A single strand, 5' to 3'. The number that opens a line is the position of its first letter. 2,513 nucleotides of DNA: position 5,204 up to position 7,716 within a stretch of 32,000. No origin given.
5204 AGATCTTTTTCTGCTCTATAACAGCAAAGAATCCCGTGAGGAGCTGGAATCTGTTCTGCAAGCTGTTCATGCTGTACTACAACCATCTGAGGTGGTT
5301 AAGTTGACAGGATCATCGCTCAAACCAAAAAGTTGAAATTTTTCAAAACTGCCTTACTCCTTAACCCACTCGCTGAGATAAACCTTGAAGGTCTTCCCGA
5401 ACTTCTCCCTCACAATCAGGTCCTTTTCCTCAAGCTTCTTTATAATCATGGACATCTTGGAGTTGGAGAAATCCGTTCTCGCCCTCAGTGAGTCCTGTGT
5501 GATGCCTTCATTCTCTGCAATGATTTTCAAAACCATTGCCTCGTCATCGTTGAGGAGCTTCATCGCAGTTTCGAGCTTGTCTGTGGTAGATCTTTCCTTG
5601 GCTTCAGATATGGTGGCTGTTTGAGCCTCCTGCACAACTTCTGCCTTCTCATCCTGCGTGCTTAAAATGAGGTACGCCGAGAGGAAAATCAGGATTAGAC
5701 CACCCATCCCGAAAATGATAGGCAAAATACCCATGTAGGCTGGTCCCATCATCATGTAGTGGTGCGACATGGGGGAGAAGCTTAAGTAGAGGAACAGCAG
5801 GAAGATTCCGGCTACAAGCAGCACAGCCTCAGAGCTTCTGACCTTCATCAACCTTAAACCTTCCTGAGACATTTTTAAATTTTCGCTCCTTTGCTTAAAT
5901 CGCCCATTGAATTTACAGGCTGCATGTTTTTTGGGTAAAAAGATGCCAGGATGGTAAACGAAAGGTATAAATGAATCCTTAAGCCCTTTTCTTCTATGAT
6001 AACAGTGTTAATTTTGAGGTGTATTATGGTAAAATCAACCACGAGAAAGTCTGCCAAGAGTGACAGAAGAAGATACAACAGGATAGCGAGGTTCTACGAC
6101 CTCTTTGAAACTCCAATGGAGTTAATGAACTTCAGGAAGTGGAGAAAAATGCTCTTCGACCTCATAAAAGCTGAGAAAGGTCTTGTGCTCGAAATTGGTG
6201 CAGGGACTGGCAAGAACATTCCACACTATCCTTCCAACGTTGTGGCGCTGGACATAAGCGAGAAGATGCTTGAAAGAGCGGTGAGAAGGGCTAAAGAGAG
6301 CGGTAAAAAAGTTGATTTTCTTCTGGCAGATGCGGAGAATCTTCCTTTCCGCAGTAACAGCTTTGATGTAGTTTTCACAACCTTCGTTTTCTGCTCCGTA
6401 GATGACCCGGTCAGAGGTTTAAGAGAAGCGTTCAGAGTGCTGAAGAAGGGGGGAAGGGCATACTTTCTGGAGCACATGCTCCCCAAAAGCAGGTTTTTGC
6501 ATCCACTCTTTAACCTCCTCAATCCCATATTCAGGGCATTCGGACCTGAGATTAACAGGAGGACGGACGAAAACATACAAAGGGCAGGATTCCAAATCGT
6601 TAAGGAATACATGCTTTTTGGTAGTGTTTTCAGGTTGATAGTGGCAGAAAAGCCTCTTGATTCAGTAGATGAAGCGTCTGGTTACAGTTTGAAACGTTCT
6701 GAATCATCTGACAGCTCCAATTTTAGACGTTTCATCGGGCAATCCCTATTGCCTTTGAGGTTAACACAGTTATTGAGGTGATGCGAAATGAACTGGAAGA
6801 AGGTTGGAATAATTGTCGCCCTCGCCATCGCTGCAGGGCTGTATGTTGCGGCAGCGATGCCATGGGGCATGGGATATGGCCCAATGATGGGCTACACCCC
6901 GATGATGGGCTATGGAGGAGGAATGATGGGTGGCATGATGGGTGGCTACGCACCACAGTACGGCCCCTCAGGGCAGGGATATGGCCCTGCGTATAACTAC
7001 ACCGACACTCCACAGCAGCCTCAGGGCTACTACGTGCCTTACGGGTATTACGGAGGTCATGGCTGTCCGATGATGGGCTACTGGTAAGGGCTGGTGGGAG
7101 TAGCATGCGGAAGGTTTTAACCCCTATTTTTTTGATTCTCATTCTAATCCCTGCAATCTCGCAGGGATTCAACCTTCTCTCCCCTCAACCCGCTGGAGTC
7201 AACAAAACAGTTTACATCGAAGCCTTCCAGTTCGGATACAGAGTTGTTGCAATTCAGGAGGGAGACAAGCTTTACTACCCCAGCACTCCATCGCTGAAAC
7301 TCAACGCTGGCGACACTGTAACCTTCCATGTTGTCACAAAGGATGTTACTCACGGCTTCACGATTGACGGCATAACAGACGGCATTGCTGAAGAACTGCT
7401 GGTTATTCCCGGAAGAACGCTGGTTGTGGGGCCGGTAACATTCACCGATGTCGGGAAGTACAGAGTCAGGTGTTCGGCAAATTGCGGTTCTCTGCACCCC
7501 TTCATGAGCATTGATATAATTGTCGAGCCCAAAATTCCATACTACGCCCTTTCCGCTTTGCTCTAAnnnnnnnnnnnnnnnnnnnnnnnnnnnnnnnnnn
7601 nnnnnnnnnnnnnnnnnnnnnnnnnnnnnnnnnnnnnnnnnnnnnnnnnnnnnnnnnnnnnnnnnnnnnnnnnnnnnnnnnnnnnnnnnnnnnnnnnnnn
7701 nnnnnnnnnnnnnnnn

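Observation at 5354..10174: Candidate undescribed copper-linked extracytoplasmic electron-transfer module built around two orphan CuA-signature cupredoxins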

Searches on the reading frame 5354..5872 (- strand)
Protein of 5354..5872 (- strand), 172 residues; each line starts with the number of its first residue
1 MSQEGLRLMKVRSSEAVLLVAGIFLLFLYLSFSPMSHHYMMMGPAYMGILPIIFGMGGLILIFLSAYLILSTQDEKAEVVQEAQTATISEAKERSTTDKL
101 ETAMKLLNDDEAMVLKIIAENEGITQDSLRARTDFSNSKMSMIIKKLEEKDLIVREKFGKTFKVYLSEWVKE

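Call 3: search_protein_families(library=pfam, proteins=[window:5354-5872:-], max_evalue=1)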
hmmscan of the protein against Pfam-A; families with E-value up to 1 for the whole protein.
window:5354-5872:- (172 aa): 21 families
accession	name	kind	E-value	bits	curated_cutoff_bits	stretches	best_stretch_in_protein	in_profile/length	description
PF24034.1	DUF7343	-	2.9e-10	40.3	27.6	1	109-166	3-61/62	Domain of unknown function (DUF7343)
PF12802.13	MarR_2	-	4.5e-07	30.4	27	1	107-157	3-54/61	MarR family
PF01047.28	MarR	-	6.2e-07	29.7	24.6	1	107-157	1-51/59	MarR family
PF13412.12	HTH_24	-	6.5e-06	26.1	21.9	1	114-153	8-47/48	Winged helix-turn-helix DNA-binding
PF13463.12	HTH_27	-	8e-06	26.5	22.2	1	107-157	1-52/68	Winged helix DNA-binding domain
PF05158.18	RNA_pol_Rpc34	-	2.3e-05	24.4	28.4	1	104-154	79-131/332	RNA polymerase Rpc34 subunit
PF01978.25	TrmB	-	0.00079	19.7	25.6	1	107-159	6-57/68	Sugar-specific transcriptional regulator TrmB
PF13601.12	HTH_34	-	0.0022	18.6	27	1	114-157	5-48/80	Winged helix DNA-binding domain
PF04182.18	B-block_TFIIIC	-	0.0031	18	22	1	117-158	10-53/73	B-block binding subunit of TFIIIC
PF22665.2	DUF6293_C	-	0.0087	16.9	27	1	88-168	18-92/101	DUF6293 C-terminal winged helix domain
PF24741.1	AlkZ-rel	-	0.018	14.9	26.5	1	104-159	97-156/221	AlkZ related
PF25213.1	HVO_A0261_N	-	0.029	14.7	35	1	112-159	14-58/86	HVO_A0261 N-terminal domain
PF21984.2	DnaD_N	-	0.033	14.8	27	1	107-157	14-69/101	DnaD N-terminal domain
PF04977.20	DivIC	-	0.04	14.2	28.9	1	59-117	2-60/80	Septum formation initiator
PF20970.2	MASE10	-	0.04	14.2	27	1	24-107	63-145/186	MASE10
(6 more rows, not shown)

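Call 4: search_protein_families(library=ncbifam, proteins=[window:5354-5872:-], max_evalue=1)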
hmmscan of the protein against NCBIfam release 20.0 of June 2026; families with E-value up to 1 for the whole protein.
window:5354-5872:- (172 aa): 17 families
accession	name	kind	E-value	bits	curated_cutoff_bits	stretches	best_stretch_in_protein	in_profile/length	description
NF040939.2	trans_reg_lrs14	equivalog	1.3e-05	25.1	90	1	91-158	4-71/103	Lrs14 family HTH-type transcriptional regulator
NF053606.1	Sta1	subfamily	8e-05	22.7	80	1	107-158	18-69/100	Sta1 family transcriptional regulator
TIGR01884.1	cas_HTH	subfamily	0.00044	19.7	60.2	1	52-160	93-192/202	CRISPR-associated CARF protein Csa3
NF053777.1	Saro0803TransReg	equivalog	0.0019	17.9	200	1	108-157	36-85/140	Saro_0803 family transcriptional regulator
NF001626.0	PRK00411.1-5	equivalog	0.0019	17.1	417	1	81-153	269-345/374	ORC1-type DNA replication protein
NF001624.0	PRK00411.1-2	subfamily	0.0034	16.3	354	1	81-154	265-344/374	ORC1-type DNA replication protein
TIGR02337.1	HpaR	equivalog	0.0058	16.5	121.2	1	113-157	32-76/130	homoprotocatechuate degradation operon regulator HpaR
NF033788.1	HTH_metalloreg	subfamily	0.0063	16.3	55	1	112-161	14-63/77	metalloregulator ArsR/SmtB family transcription factor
NF005024.0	PRK06433.1-4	equivalog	0.01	16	101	1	8-79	14-86/89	NADH dehydrogenase subunit J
NF047500.1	choline_R_CudC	equivalog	0.011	15.6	218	1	115-161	32-77/171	choline uptake/conversion transcriptional regulator CudC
TIGR02840.1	spore_YtaF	equivalog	0.019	14.5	149.6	1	5-112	22-117/206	sporulation membrane protein YtaF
NF053756.1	MreA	equivalog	0.028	14.2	100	1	108-157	16-65/110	MreA family transcriptional regulator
TIGR02698.1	CopY_TcrY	equivalog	0.029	14.6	121.95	1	113-165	8-63/130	CopY/TcrY family copper transport repressor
NF052590.1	ArlF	equivalog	0.047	13.9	110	1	61-126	15-78/137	archaellum stator protein ArlF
TIGR04176.1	MarR_EPS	equivalog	0.075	13.1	88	1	111-160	6-55/105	MarR family EPS-associated transcriptional regulator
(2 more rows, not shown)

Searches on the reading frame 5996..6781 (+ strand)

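Call 3: search_protein_families(library=pfam, proteins=[window:5996-6781:+], max_evalue=1)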
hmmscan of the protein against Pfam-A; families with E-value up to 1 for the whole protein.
window:5996-6781:+ (261 aa): 10 families
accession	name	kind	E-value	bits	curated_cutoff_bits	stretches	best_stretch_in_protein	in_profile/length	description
PF08241.18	Methyltransf_11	-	1.4e-26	93.4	21.2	1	65-157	1-95/95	Methyltransferase domain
PF01209.24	Ubie_methyltran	-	5.6e-23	82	20.1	1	26-172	12-166/233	ubiE/COQ5 methyltransferase family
PF13649.12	Methyltransf_25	-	3e-22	79.6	27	1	64-153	1-97/97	Methyltransferase domain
PF13847.12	Methyltransf_31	-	2.6e-16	60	27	1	64-159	7-111/145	Methyltransferase domain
PF08242.18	Methyltransf_12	-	2e-15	57.7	30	1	65-154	1-97/98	Methyltransferase domain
PF13489.12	Methyltransf_23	-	1.1e-11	45.2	27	1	58-160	20-119/164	Methyltransferase domain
PF08003.17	Methyltransf_9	-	0.0017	17.8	23.8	1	47-154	102-214/315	Protein of unknown function (DUF1698)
PF05148.21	Methyltransf_8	-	0.046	14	27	1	110-168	110-164/219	Hypothetical methyltransferase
PF01170.24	UPF0020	-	0.065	13.4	22.3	1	77-128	76-127/197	RMKL-like, methyltransferase domain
PF10017.15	Methyltransf_33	-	0.069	12.6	23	1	27-107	30-116/304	Histidine-specific methyltransferase, SAM-dependent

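Call 4: search_protein_families(library=ncbifam, proteins=[window:5996-6781:+], max_evalue=1)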
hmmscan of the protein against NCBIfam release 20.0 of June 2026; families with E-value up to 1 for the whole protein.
window:5996-6781:+ (261 aa): 51 families (the best 25 are shown)
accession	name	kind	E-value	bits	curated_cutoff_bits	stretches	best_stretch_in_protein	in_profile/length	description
TIGR01934.1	MenG_MenH_UbiE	subfamily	1.2e-27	96.7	158.35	1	27-174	5-158/223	ubiquinone/menaquinone biosynthesis methyltransferase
NF001244.0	PRK00216.1-5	equivalog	5.3e-24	84.8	216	1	27-173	14-169/236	bifunctional demethylmenaquinone methyltransferase/2-methoxy-6-polyprenyl-1,4-benzoquinol methylase UbiE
NF052510.1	methyltran_MpqE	exception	7.6e-21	74.6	335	1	24-174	9-168/234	methyl-plastoquinone biosynthesis methyltransferase MpqE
NF001241.0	PRK00216.1-2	equivalog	3.3e-19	69.4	327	1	15-171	5-161/231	demethylmenaquinone methyltransferase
NF001242.0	PRK00216.1-3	equivalog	4.8e-19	68.8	351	1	27-174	34-192/258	bifunctional demethylmenaquinone methyltransferase/2-methoxy-6-polyprenyl-1,4-benzoquinol methylase UbiE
NF043040.1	corrin_prot_MT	hypoth_equivalog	3.2e-18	66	180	1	34-219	15-216/216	corrinoid protein-associated methyltransferase CpaM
NF045882.1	PLipidMtase_Leg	equivalog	1.2e-17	64.4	390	1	21-169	4-158/207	phospholipid N-methyltransferase PmtA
NF001240.0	PRK00216.1-1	equivalog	5.7e-17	61.6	378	1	26-173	28-184/251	bifunctional demethylmenaquinone methyltransferase/2-methoxy-6-polyprenyl-1,4-benzoquinol methylase UbiE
TIGR02072.1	BioC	equivalog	3.2e-15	56.6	184.95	1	50-157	20-132/244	malonyl-ACP O-methyltransferase BioC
NF001243.0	PRK00216.1-4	equivalog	6.4e-15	55.1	235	1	25-172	11-166/237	demethylmenaquinone methyltransferase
NF045667.1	MTase_DVU1556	equivalog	7.9e-15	54.9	155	1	59-155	21-117/213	DVU_1556 family methyltransferase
NF041537.1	ArsM_AhpD_UU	exception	1.8e-14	53.3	510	1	79-162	101-185/345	arsenite methyltransferase/AhpD domain selenoprotein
NF004452.0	PRK05785.1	equivalog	3.8e-13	49.4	207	1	17-150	5-138/228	hypothetical protein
TIGR02752.1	MenG_heptapren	equivalog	3.9e-13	49.5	419.85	1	26-172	10-164/231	demethylmenaquinone methyltransferase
NF047649.1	MTase_UXPK_star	exception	9.7e-13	47.8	460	1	80-158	103-182/283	methyltransferase/UXPK-star double selenoprotein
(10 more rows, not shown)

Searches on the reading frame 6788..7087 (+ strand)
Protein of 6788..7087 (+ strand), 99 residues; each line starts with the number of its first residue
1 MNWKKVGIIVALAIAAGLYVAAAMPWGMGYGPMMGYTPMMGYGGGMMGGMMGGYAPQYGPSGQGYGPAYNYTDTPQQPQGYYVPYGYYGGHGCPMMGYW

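Call 3: search_protein_families(library=pfam, proteins=[window:6788-7087:+], max_evalue=1)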
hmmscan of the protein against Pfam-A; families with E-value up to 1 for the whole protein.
window:6788-7087:+ (99 aa): 0 families

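Call 4: search_protein_families(library=ncbifam, proteins=[window:6788-7087:+], max_evalue=1)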
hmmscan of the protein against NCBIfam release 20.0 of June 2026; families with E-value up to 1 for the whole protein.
window:6788-7087:+ (99 aa): 0 families
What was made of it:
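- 6788..7087 (+): AF0141: N-terminally anchored Met/Gly/Tyr-rich 99-aa peptide (13% Met, PMMGY repeats, C-terminal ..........). Candidate Cu(I)-binding peptide. No family hit (calls 3, 4).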

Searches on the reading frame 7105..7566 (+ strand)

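Call 3: search_protein_families(library=pfam, proteins=[window:7105-7566:+], max_evalue=1)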
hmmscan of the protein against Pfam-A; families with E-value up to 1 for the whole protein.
window:7105-7566:+ (153 aa): 2 families
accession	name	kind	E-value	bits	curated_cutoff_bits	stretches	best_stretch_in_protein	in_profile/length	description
PF00116.26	COX2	-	9.8e-05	22.7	22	1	68-138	52-117/120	Cytochrome C oxidase subunit II, periplasmic domain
PF02080.26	TrkA_C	-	0.00038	20.8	27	1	43-74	26-56/71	TrkA-C domain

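Call 4: search_protein_families(library=ncbifam, proteins=[window:7105-7566:+], max_evalue=1)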
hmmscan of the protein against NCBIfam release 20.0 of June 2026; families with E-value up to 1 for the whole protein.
window:7105-7566:+ (153 aa): 7 families
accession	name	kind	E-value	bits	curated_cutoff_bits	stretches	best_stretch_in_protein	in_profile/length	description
TIGR02866.1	CoxB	equivalog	1.5e-11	44.2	147.7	1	5-145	62-196/202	cytochrome c oxidase subunit II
NF050117.1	aa3_CtaC_Actin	exception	1.3e-07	31.2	250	1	59-140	156-232/244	aa3-type cytochrome oxidase subunit II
TIGR04246.1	nitrous_NosZ_Gp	equivalog_domain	2.9e-07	29.2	625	1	64-142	501-578/578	Sec-dependent nitrous-oxide reductase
NF052460.1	L-NosZ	equivalog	3.5e-05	22.5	700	1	34-141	379-479/480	clade III lactonase-type nitrous-oxide reductase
TIGR04244.1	nitrous_NosZ_RR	equivalog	0.0073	14.9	625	1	63-141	550-627/627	TAT-dependent nitrous-oxide reductase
TIGR02657.1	amicyanin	equivalog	0.013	15.8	110.2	1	60-141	9-83/83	amicyanin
TIGR02375.1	pseudoazurin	equivalog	0.11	12.2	109.85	1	53-126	8-75/116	pseudoazurin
